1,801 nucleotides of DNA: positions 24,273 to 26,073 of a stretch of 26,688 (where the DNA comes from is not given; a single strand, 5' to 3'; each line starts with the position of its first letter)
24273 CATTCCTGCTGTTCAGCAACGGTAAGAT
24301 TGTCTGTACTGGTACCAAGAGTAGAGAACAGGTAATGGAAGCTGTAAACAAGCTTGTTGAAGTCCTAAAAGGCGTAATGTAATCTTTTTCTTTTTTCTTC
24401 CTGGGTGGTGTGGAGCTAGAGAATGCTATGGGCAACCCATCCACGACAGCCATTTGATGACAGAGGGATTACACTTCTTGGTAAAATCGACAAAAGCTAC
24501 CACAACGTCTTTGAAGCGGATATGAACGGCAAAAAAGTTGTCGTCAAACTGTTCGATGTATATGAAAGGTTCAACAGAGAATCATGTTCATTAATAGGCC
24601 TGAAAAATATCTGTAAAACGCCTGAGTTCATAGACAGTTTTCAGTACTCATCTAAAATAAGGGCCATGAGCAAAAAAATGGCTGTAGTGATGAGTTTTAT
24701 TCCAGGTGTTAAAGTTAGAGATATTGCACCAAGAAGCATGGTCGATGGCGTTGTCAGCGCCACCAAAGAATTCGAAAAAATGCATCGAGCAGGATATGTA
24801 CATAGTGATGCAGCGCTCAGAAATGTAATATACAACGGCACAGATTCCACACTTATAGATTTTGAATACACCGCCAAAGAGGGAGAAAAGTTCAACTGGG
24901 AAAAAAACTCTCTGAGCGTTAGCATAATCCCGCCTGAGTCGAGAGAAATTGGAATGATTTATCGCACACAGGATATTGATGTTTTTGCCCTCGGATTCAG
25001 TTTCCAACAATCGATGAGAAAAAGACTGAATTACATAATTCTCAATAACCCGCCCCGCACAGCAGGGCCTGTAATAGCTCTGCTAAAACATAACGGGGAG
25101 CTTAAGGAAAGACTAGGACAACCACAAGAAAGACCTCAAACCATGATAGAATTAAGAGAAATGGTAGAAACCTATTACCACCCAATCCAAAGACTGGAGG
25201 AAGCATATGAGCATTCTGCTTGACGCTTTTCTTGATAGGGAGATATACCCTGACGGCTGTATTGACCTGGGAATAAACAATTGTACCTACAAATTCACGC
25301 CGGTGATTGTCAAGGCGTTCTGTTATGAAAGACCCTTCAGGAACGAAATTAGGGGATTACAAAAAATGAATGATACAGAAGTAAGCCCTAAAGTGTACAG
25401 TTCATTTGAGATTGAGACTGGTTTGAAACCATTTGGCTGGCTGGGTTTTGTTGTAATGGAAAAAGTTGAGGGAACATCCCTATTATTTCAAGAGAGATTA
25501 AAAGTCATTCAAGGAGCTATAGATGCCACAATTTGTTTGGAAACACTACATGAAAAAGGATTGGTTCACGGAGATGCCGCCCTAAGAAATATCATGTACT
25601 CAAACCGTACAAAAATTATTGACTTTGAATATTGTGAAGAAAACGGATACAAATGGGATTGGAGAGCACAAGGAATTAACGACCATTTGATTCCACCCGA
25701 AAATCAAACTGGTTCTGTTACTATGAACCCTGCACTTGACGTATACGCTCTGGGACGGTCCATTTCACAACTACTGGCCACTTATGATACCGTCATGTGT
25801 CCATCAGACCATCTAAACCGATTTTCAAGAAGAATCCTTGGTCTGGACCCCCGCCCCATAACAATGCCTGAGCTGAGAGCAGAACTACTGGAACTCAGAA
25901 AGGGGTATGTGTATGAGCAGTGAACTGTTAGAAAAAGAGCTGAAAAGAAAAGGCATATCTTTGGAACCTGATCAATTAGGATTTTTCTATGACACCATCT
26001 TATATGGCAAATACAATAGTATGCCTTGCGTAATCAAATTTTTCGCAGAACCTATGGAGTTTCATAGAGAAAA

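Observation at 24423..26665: Three tandem, overlapping minimal eukaryotic-like kinases with a tyrosine-kinase-like catalytic loop (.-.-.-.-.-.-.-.)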

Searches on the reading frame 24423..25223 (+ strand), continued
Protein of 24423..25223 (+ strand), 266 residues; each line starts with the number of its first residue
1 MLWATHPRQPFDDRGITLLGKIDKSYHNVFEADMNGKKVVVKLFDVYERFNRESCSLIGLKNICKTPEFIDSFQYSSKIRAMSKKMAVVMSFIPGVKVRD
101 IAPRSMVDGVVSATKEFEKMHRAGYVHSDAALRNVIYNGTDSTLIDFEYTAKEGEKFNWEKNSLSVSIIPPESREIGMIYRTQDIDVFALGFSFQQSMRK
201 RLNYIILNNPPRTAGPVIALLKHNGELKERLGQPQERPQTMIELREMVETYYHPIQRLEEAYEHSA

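Call 65: search_protein_families(library=pfam, proteins=[P0011, P0040, P0048, P0017, P0022, L003:4350-4940:+, L003:2211-2654:+, L166:76-591:-], max_evalue=0.01)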
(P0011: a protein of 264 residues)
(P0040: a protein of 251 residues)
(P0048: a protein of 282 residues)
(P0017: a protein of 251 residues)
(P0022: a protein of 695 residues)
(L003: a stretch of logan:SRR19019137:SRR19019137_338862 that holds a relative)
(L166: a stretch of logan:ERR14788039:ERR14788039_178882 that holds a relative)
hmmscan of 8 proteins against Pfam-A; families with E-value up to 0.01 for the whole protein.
P0011 (264 aa): 2 families
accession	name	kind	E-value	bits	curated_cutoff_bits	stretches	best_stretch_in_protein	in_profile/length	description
PF01636.29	APH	-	9.5e-06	26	23.2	0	26-127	6-100/239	Phosphotransferase enzyme family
PF00069.31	Pkinase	-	1.9e-05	24.6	31.7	1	51-205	39-189/263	Protein kinase domain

P0040 (251 aa): 7 families
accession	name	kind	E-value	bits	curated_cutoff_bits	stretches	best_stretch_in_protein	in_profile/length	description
PF07714.23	PK_Tyr_Ser-Thr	-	3e-09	37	23.1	1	53-152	45-151/258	Protein tyrosine and serine/threonine kinase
PF00069.31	Pkinase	-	1.7e-07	31.4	31.7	1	53-152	42-147/263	Protein kinase domain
PF01636.29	APH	-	9.7e-07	29.2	23.2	1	113-151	154-198/239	Phosphotransferase enzyme family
PF06293.20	Kdo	-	0.00013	21.9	21.3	1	110-147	124-166/207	Lipopolysaccharide kinase (Kdo/WaaP) family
PF17667.7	Pkinase_fungal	-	0.00053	19.3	24.1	1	102-136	284-319/387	Fungal protein kinase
PF03109.22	ABC1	-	0.0011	18.6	22.9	1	60-165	121-229/244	ABC1 atypical kinase-like domain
PF01163.29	RIO1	-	0.0069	16.5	22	0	106-158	106-159/187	RIO domain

P0048 (282 aa): 5 families
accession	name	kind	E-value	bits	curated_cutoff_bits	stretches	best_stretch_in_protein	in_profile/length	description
PF00069.31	Pkinase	-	1.1e-08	35.3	31.7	1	59-207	42-183/263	Protein kinase domain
PF01636.29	APH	-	5.8e-05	23.4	23.2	0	141-167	169-198/239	Phosphotransferase enzyme family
PF01163.29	RIO1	-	0.00018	21.6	22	1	63-164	47-149/187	RIO domain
PF25480.1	DUF7904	-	0.0038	17.4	30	0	238-281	53-99/100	Domain of unknown function (DUF7904)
PF22303.2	OspG_kinase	-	0.0055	17.2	27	1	103-163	64-127/152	Protein kinase OspG, kinase domain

P0017 (251 aa): 5 families
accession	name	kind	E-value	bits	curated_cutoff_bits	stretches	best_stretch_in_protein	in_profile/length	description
PF00069.31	Pkinase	-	1.6e-16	60.9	31.7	1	40-198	30-195/263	Protein kinase domain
PF07714.23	PK_Tyr_Ser-Thr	-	2.7e-06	27.3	23.1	1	46-191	46-195/258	Protein tyrosine and serine/threonine kinase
PF01636.29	APH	-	0.0002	21.6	23.2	0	119-147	168-198/239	Phosphotransferase enzyme family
PF01163.29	RIO1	-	0.00044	20.3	22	1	50-146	57-151/187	RIO domain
PF06293.20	Kdo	-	0.0086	16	21.3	0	50-147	60-170/207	Lipopolysaccharide kinase (Kdo/WaaP) family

P0022 (695 aa): 6 families
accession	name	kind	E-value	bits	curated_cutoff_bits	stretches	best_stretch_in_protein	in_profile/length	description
PF00069.31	Pkinase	-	6.1e-11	42.6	31.7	2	443-496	95-147/263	Protein kinase domain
PF17667.7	Pkinase_fungal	-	3.7e-10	39.5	24.1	2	422-495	262-340/387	Fungal protein kinase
PF01633.27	Choline_kinase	-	6.9e-07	29.3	29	0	463-494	160-191/300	Choline/ethanolamine kinase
PF07714.23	PK_Tyr_Ser-Thr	-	7.4e-07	29.2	23.1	0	355-484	50-140/258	Protein tyrosine and serine/threonine kinase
PF01636.29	APH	-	0.00026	21.3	23.2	0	454-495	156-198/239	Phosphotransferase enzyme family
PF01163.29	RIO1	-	0.0006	19.9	22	0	447-491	105-148/187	RIO domain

L003:4350-4940:+ (196 aa): 0 families

L003:2211-2654:+ (147 aa): 0 families

L166:76-591:- (171 aa): 0 families

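Call 76: list_cluster_members(proteins=[P0011, P0040, P0048])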
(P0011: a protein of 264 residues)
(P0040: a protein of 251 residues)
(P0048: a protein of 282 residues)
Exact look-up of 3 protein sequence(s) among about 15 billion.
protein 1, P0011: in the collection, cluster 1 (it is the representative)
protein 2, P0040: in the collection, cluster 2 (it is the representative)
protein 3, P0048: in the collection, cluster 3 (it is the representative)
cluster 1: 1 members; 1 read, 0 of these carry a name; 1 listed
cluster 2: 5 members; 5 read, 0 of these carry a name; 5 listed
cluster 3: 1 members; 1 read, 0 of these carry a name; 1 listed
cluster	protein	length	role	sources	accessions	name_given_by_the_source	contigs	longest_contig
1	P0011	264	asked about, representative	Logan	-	-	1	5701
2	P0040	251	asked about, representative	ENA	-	-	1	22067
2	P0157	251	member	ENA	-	-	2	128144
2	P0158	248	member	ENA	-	-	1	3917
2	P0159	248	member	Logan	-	-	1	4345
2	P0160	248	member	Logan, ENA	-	-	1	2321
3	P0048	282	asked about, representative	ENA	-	-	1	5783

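Call 78: find_encoding_contigs(protein=P0157, flank=6000, max_places=3)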
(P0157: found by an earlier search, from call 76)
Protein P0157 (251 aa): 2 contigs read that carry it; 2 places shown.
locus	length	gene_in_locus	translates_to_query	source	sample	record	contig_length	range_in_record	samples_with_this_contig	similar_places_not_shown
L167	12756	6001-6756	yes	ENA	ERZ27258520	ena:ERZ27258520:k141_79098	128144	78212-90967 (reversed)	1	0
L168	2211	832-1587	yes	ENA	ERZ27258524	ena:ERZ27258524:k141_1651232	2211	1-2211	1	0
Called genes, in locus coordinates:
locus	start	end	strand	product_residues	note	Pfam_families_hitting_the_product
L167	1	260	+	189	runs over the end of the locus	-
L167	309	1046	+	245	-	PF00092:VWA, PF13519:VWA_2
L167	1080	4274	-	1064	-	-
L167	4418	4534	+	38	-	-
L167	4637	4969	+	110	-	-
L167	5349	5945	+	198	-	PF00352:TBP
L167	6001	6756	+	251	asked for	PF00069:Pkinase (weak), PF07714:PK_Tyr_Ser-Thr, PF01636:APH (weak)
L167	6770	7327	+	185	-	PF04229:GrpB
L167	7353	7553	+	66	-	-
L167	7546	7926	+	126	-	PF01850:PIN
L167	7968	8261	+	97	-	PF00050:Kazal_1 (weak)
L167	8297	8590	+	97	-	-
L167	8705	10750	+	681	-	PF13191:AAA_16 (faint), PF14551:MCM_N, PF17207:MCM_OB, PF00493:MCM, PF01078:Mg_chelatase (weak), PF07728:AAA_5 (weak), PF01078:Mg_chelatase (weak), PF17855:MCM_lid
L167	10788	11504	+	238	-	-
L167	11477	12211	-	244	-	-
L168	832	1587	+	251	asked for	PF00069:Pkinase (weak), PF07714:PK_Tyr_Ser-Thr, PF01636:APH (weak)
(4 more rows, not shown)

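Call 79: find_encoding_contigs(protein=P0159, flank=4000, max_places=2)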
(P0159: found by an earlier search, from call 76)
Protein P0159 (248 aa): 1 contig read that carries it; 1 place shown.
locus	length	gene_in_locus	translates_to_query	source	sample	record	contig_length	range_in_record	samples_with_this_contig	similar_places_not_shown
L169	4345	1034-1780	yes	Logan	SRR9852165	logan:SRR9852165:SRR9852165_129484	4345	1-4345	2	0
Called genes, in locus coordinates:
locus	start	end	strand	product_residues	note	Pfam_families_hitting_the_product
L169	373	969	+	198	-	PF00352:TBP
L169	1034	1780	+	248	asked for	PF00069:Pkinase (weak), PF07714:PK_Tyr_Ser-Thr, PF01636:APH (weak)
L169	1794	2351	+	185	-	PF04229:GrpB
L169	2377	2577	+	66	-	-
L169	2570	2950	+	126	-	PF01850:PIN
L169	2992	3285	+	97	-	PF00050:Kazal_1 (weak)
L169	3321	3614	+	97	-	-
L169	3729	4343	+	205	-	?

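Call 82: find_related_loci(query=A1, collection=viral_contigs, flank=5000)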
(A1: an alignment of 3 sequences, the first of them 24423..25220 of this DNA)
Query A1 (266 aa) in viral_contigs; peptide patterns used: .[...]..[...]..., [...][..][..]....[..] (x = any residue, [..] = any of these).
100 stretches matched a pattern, but none encodes a relative of the query by tblastn (E <= 1e-3).

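Call 87: find_encoding_contigs(protein=P0042, flank=5000, max_places=3)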
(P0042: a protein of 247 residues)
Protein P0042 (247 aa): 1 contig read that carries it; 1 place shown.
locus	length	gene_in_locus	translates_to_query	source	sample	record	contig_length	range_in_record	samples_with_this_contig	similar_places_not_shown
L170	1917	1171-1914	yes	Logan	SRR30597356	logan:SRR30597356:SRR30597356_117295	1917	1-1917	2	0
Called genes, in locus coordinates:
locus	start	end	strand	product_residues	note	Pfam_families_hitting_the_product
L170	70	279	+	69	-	-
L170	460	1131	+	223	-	-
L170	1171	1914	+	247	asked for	PF00069:Pkinase, PF17667:Pkinase_fungal (faint), PF01633:Choline_kinase (weak)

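Call 88: find_encoding_contigs(protein=P0039, flank=5000, max_places=3)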
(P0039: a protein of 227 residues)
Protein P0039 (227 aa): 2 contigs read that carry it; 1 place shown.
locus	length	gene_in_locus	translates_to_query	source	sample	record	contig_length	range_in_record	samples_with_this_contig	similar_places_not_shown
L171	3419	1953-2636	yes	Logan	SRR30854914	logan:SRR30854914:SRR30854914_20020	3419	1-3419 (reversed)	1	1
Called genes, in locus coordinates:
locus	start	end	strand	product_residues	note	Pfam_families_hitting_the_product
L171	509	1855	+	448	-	-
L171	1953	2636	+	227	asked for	PF00069:Pkinase, PF01163:RIO1 (faint)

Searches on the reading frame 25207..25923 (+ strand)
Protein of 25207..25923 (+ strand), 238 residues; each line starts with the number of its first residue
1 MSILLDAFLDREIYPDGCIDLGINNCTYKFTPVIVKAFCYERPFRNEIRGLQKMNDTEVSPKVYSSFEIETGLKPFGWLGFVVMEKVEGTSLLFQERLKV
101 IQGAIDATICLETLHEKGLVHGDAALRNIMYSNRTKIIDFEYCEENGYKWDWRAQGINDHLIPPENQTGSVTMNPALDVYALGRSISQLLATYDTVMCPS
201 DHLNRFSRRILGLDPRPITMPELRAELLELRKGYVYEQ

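Call 3: search_protein_families(library=pfam, proteins=[window:25207-25923:+], max_evalue=1)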
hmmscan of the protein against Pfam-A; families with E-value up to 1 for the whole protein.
window:25207-25923:+ (238 aa): 8 families
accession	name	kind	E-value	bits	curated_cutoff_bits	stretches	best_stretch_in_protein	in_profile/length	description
PF00069.31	Pkinase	-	1.4e-06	28.3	31.7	1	109-192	109-193/263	Protein kinase domain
PF01636.29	APH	-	1.9e-05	25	23.2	1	110-143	158-197/239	Phosphotransferase enzyme family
PF07714.23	PK_Tyr_Ser-Thr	-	0.0016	18.2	23.1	1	100-183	104-191/258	Protein tyrosine and serine/threonine kinase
PF01633.27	Choline_kinase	-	0.0076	16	29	1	118-147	163-195/300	Choline/ethanolamine kinase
PF17667.7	Pkinase_fungal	-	0.022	13.9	24.1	1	94-141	282-337/387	Fungal protein kinase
PF06293.20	Kdo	-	0.1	12.5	21.3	1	78-154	90-180/207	Lipopolysaccharide kinase (Kdo/WaaP) family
PF01163.29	RIO1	-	0.15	12.1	22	1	82-140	83-148/187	RIO domain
PF19974.5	TCAD9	-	0.31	10.6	40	1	118-147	298-328/429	Ternary complex associated domain 9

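Call 4: search_protein_families(library=ncbifam, proteins=[window:25207-25923:+], max_evalue=1)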
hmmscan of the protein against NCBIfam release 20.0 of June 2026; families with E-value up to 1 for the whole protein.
window:25207-25923:+ (238 aa): 16 families
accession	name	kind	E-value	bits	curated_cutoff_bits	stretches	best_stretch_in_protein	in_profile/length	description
NF038150.1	lanthi_synth_IV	equivalog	2.9e-09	35.8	650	1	44-202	239-402/851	class IV lanthionine synthetase LanL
TIGR03724.2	arch_bud32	equivalog_domain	9.7e-07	28.5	125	1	81-142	69-130/193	KEOPS complex kinase/ATPase Bud32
NF038151.1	lanthi_synth_III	equivalog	1.1e-06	27.4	575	1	110-195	348-428/833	class III lanthionine synthetase LanKC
NF002475.0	PRK01723.1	equivalog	6.6e-05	22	142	1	108-156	153-203/241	3-deoxy-D-manno-octulosonic acid kinase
NF007174.0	PRK09605.1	equivalog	7.1e-05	21.5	447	1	82-143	413-473/535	bifunctional N(6)-L-threonylcarbamoyladenine synthase/serine/threonine protein kinase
NF011463.0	PRK14879.1-4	equivalog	0.00011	21.7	188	1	79-141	92-158/237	Kae1-associated kinase Bud32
NF047741.1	antiphage_MADS6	equivalog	0.00017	20.2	460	1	89-191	293-398/612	methylation-associated defense system protein kinase MAD6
NF011461.0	PRK14879.1-2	equivalog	0.00033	20.5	372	1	80-162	78-162/225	Kae1-associated kinase Bud32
NF011464.0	PRK14879.1-7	equivalog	0.00077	19.2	246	1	83-162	84-165/221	Kae1-associated kinase Bud32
NF011462.0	PRK14879.1-3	equivalog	0.0033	17.2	174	1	82-141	69-126/192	Kae1-associated kinase Bud32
NF041408.1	XopAU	subfamily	0.0063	16.1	450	1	105-190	335-415/498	XopAU family type III secretion system effector serine/threonine kinase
NF033483.0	PknB_PASTA_kin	equivalog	0.014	14.5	450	1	79-140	81-151/563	Stk1 family PASTA domain-containing Ser/Thr kinase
TIGR02906.1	spore_CotS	subfamily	0.019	14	172.7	1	108-144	179-216/314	CotS family spore coat protein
NF043056.1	T4SS_LegK1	equivalog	0.11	11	550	1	92-189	185-283/516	Dot/Icm T4SS effector kinase LegK1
NF011460.0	PRK14879.1-1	equivalog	0.16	11.1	199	1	111-142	122-156/232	Kae1-associated kinase Bud32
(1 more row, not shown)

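Call 64: search_protein_families(library=padloc, proteins=[window:25207-25920:+], max_evalue=0.01)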
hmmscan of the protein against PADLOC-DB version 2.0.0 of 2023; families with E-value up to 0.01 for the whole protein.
window:25207-25920:+ (238 aa): 13 families
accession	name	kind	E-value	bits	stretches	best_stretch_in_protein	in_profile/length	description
PDLC03920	MkoA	-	6.2e-08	29.4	1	44-194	55-222/1112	-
PDLC04042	PD-T4-6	-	1.5e-07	29.3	1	42-192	54-208/292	-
PDLC04044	PD-T4-6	-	2.9e-07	27.9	1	44-195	84-238/372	-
PDLC04138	mad6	-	9.3e-07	26.1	1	111-183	166-243/659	mads_6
PDLC04047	PD-T4-6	-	5.5e-06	23.7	1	43-183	57-199/327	-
PDLC04053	PD-T4-6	-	5.7e-06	24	1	41-185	53-200/311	-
PDLC04051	PD-T4-6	-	5.9e-05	20.2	1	44-192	74-237/476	-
PDLC04043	PD-T4-6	-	0.00034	17.8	1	82-183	92-204/452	-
PDLC04052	PD-T4-6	-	0.00062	17.1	1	44-141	56-158/496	-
PDLC03921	MkoA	-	0.0031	13.2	1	81-140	567-632/1607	-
PDLC04059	PD-T4-6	-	0.0044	14.1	1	44-140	53-155/433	-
PDLC04055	PD-T4-6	-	0.0054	13.6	1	81-147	148-223/496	-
PDLC04061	PD-T4-6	-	0.0064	14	1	79-140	94-164/510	-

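Call 83: search_dna_similar(query=window:25207-25920:+, collection=phages, mode=protein, max_evalue=0.001, max_rows=10)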
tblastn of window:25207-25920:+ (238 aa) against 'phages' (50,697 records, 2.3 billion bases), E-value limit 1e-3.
Records with a match: 1; places in all: 1; records where one place covers at least 80% of the query: 0.
Best place of each record, by identity: <60% 1.
By first word of the organism name: Bacteriophage 1.
By host as written in the record: - 1.
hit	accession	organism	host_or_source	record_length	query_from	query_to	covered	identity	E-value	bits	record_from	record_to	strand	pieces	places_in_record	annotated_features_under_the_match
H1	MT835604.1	Bacteriophage sp.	human fecal samples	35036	40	190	63%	26.4%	4e-4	47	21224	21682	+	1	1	record has no annotation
